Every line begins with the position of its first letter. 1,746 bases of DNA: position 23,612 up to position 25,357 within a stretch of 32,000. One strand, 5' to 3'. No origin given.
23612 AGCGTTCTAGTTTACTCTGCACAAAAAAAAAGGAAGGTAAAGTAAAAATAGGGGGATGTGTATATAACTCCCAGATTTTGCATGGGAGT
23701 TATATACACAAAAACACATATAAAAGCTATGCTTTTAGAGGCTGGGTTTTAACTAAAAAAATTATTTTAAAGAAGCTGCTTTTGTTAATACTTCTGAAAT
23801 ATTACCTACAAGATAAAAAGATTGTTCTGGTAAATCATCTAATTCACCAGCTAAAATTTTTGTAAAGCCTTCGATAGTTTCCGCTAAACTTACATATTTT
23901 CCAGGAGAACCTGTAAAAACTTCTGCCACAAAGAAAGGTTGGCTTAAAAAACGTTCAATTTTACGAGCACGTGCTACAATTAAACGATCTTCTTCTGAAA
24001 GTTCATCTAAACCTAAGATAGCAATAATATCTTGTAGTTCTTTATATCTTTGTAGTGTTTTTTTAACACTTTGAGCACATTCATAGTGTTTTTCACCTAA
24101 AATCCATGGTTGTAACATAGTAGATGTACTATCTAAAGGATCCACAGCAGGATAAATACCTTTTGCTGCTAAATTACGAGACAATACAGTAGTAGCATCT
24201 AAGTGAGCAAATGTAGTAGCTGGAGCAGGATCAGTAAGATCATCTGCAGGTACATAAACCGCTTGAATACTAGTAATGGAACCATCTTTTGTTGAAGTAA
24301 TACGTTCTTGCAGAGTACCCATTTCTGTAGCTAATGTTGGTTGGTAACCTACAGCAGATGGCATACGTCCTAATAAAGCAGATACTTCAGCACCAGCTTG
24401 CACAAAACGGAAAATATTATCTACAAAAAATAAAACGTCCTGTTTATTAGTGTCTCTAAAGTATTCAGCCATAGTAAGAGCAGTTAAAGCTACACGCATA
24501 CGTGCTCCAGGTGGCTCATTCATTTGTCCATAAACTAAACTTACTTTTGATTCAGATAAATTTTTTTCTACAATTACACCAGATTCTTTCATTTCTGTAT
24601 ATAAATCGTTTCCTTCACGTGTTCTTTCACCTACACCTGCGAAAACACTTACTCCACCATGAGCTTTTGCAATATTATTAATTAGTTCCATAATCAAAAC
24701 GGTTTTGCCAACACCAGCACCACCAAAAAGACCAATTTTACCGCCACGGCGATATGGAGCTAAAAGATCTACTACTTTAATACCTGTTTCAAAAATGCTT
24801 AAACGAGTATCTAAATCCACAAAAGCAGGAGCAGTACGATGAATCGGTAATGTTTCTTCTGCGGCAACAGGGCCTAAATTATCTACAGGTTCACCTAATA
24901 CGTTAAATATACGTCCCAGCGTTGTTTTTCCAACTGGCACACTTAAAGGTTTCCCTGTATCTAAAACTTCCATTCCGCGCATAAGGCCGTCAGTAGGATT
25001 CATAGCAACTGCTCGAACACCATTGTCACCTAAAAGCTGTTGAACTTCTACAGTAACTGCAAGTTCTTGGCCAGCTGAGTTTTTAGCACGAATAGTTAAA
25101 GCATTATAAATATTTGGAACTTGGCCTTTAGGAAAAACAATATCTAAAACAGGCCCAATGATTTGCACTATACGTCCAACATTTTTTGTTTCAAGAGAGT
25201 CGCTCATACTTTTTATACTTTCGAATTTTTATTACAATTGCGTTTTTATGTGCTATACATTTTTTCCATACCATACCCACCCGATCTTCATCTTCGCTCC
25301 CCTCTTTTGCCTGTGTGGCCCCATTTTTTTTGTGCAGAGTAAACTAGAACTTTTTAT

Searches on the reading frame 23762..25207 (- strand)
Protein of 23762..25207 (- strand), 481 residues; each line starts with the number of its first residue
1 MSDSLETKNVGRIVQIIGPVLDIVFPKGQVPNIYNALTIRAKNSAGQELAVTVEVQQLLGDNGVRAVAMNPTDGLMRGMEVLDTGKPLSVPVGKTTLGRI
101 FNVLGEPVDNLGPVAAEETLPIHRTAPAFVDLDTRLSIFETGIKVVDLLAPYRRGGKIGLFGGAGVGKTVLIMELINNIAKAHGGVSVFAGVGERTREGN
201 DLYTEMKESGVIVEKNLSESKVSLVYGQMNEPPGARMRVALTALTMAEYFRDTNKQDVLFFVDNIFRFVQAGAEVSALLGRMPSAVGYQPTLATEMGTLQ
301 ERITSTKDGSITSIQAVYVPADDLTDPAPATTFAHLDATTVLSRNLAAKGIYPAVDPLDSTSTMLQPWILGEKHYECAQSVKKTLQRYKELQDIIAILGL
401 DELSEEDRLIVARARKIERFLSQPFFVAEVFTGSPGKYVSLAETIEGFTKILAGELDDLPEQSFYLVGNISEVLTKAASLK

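Call 13: search_protein_families(library=pfam, proteins=[window:23762-25207:-], max_evalue=0.001)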
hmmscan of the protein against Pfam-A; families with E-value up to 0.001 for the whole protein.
window:23762-25207:- (481 aa): 4 families
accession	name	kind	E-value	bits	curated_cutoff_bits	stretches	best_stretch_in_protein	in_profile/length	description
PF00006.31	ATP-synt_ab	-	3.9e-72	242.8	29.5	1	142-362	1-213/213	ATP synthase alpha/beta family, nucleotide-binding domain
PF02874.29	ATP-synt_ab_N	-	1.6e-18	67.4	20.9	1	13-85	1-69/69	ATP synthase alpha/beta family, beta-barrel domain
PF22919.1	ATP-synt_VA_C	-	1.4e-16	60.8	24.7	1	371-455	9-96/101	C-terminal domain of V and A type ATP synthase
PF06745.19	ATPase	-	4.5e-05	23.4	26.6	1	140-257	2-122/231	KaiC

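Call 23: list_cluster_members(proteins=[window:11804-12859:-, window:23765-25207:-, window:2176-2892:-])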
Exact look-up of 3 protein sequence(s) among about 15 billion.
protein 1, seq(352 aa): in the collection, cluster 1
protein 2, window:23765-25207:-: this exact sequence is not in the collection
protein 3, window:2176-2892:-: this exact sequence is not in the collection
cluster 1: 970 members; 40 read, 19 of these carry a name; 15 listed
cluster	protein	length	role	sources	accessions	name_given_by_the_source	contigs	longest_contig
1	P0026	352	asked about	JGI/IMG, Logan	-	photosystem II P680 reaction center D2 protein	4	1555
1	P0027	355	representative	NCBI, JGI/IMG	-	photosystem II P680 reaction center D2 protein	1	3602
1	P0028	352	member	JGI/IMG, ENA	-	photosystem II P680 reaction center D2 protein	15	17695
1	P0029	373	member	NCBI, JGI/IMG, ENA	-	photosystem II P680 reaction center D2 protein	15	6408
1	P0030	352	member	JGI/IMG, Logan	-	photosystem II P680 reaction center D2 protein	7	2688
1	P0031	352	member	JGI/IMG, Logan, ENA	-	photosystem II P680 reaction center D2 protein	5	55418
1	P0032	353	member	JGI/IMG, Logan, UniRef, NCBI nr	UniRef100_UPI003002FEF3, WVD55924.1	photosystem II P680 reaction center D2 protein | photosystem II protein D2 n=1 Tax=Tetradesmus dimorphus TaxID=119574 RepID=UPI003002FEF3 | photosystem II protein D2 [Tetradesmus dimorphus]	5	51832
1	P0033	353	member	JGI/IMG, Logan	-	photosystem II P680 reaction center D2 protein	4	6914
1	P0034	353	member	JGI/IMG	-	photosystem II P680 reaction center D2 protein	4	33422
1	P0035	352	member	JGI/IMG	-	photosystem II P680 reaction center D2 protein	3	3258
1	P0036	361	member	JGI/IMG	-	photosystem II P680 reaction center D2 protein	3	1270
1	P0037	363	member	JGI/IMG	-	photosystem II P680 reaction center D2 protein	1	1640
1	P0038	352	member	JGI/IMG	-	photosystem II P680 reaction center D2 protein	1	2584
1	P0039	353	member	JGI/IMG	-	photosystem II P680 reaction center D2 protein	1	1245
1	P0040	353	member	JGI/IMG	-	photosystem II P680 reaction center D2 protein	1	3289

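Call 74: find_homologous_proteins(query=window:23765-25207:-, max_evalue=1e-100)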
Query window:23765-25207:- (481 aa): 8000 proteins with E <= 1e-100 among 8000 candidates; the best 120 are listed.
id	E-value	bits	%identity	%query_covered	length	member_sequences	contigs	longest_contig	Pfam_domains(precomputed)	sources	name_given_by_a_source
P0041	0.0e+0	1114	-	-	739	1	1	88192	PF06745.20,PF02823.22,PF00401.26,PF02874.30,PF00005.34,PF00006.32,PF22919.2,PF00004.36,PF03193.23,PF01637.25,PF13481.13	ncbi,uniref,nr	ncbi:hypothetical protein C4D60_Mb00t08460 [Musa balbisiana]|uniref:H(+)-transporting two-sector ATP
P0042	0.0e+0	1085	-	-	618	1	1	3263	PF06745.20,PF02874.30,PF00005.34,PF00006.32,PF22919.2,PF00004.36,PF03193.23,PF01637.25,PF13481.13,PF13191.13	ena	-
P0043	1.2e-291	985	93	100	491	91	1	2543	PF02874.30,PF00006.32,PF22919.2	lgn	-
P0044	1.3e-290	982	93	100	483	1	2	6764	PF02874.30,PF00006.32,PF22919.2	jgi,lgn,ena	jgi:F-type H+-transporting ATPase subunit beta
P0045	1.4e-289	978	93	100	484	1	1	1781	PF02874.30,PF00006.32,PF22919.2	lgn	-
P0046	4.8e-289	976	92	100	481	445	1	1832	PF02874.30,PF00006.32,PF22919.2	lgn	-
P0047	1.4e-288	975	92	100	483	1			PF02874.30,PF00006.32,PF22919.2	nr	nr:ATP synthase CF1 beta subunit [Chlorosarcina stigmatica]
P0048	2.5e-288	974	92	100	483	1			PF02874.30,PF00006.32,PF22919.2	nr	nr:AtpB [Desmotetra delicata]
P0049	4.5e-287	970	91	100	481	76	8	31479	PF02874.30,PF00006.32,PF22919.2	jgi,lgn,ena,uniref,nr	jgi:F-type H+/Na+-transporting ATPase subunit beta|uniref:ATP synthase subunit beta, chloroplastic n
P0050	8.2e-287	969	92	100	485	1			PF02874.30,PF00006.32,PF22919.2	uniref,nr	uniref:ATP synthase subunit beta, chloroplastic n=1 Tax=Lobochlamys culleus TaxID=51693 RepID=A0A0S2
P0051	1.5e-286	968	91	100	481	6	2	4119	PF02874.30,PF00006.32,PF22919.2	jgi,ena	jgi:F-type H+-transporting ATPase subunit beta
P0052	1.6e-286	968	91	100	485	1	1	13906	PF06745.20,PF02874.30,PF00006.32,PF22919.2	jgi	jgi:F-type H+-transporting ATPase subunit beta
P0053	8.1e-286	966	91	100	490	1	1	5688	PF02874.30,PF00006.32,PF22919.2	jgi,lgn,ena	-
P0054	2.0e-285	965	91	100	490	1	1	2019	PF02874.30,PF00006.32,PF22919.2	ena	-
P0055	2.5e-285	964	91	100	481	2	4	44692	PF02874.30,PF00006.32,PF22919.2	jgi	jgi:F-type H+/Na+-transporting ATPase subunit beta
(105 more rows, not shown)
